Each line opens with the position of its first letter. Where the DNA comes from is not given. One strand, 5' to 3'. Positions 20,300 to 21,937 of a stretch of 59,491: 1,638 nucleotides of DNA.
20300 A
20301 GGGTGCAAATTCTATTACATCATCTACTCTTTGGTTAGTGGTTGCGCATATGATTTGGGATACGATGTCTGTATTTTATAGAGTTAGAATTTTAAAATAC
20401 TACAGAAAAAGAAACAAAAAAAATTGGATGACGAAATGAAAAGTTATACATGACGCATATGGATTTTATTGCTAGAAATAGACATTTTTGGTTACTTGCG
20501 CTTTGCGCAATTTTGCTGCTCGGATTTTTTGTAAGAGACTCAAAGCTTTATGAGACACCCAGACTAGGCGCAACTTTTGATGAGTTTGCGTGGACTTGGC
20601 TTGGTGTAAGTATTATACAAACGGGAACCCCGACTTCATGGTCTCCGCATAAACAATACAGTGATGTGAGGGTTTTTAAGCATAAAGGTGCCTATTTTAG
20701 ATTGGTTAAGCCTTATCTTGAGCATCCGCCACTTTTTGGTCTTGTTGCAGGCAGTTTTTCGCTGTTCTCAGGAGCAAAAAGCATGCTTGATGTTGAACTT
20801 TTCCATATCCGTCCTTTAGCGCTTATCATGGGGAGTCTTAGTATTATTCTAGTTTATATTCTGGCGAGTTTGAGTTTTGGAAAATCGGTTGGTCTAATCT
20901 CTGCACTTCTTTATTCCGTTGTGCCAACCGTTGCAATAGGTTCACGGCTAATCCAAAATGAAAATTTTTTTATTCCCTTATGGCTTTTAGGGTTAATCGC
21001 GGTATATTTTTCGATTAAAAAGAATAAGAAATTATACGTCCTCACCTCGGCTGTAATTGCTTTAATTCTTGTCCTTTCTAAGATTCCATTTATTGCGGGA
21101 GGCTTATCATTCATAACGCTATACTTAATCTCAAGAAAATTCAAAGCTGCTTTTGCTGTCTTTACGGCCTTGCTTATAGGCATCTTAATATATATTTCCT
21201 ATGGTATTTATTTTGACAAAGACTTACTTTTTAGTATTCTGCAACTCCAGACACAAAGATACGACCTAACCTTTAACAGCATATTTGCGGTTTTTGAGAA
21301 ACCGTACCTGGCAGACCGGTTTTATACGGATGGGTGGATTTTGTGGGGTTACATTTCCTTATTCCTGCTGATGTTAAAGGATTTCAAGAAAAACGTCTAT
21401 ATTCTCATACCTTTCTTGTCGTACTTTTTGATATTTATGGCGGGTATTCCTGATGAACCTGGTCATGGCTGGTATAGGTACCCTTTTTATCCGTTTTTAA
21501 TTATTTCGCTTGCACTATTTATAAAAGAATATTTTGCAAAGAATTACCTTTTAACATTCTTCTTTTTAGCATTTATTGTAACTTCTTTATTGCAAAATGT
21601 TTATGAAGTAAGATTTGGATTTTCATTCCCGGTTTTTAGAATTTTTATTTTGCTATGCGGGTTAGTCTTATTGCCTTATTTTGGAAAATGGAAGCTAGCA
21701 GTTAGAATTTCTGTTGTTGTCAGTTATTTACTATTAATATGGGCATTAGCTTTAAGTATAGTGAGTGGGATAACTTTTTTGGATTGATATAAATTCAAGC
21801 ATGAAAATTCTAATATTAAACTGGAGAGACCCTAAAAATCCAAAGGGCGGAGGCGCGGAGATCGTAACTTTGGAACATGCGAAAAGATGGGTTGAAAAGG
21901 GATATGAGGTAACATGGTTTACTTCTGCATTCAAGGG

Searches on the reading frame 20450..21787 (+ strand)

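Call 6: search_protein_families(library=pfam, proteins=[window:20450-21787:+], max_evalue=0.001)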
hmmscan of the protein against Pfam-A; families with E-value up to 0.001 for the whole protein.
window:20450-21787:+ (445 aa): 1 family
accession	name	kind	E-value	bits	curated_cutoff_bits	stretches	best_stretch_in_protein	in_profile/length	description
PF13231.12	PMT_2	-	8.4e-13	49.3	26.1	1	113-248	17-154/160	Dolichyl-phosphate-mannose-protein mannosyltransferase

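Call 54: search_protein_families(library=ncbifam, proteins=[window:20450-21787:+], max_evalue=0.00001)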
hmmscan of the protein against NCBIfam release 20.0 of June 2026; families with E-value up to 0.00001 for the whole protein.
window:20450-21787:+ (445 aa): 0 families
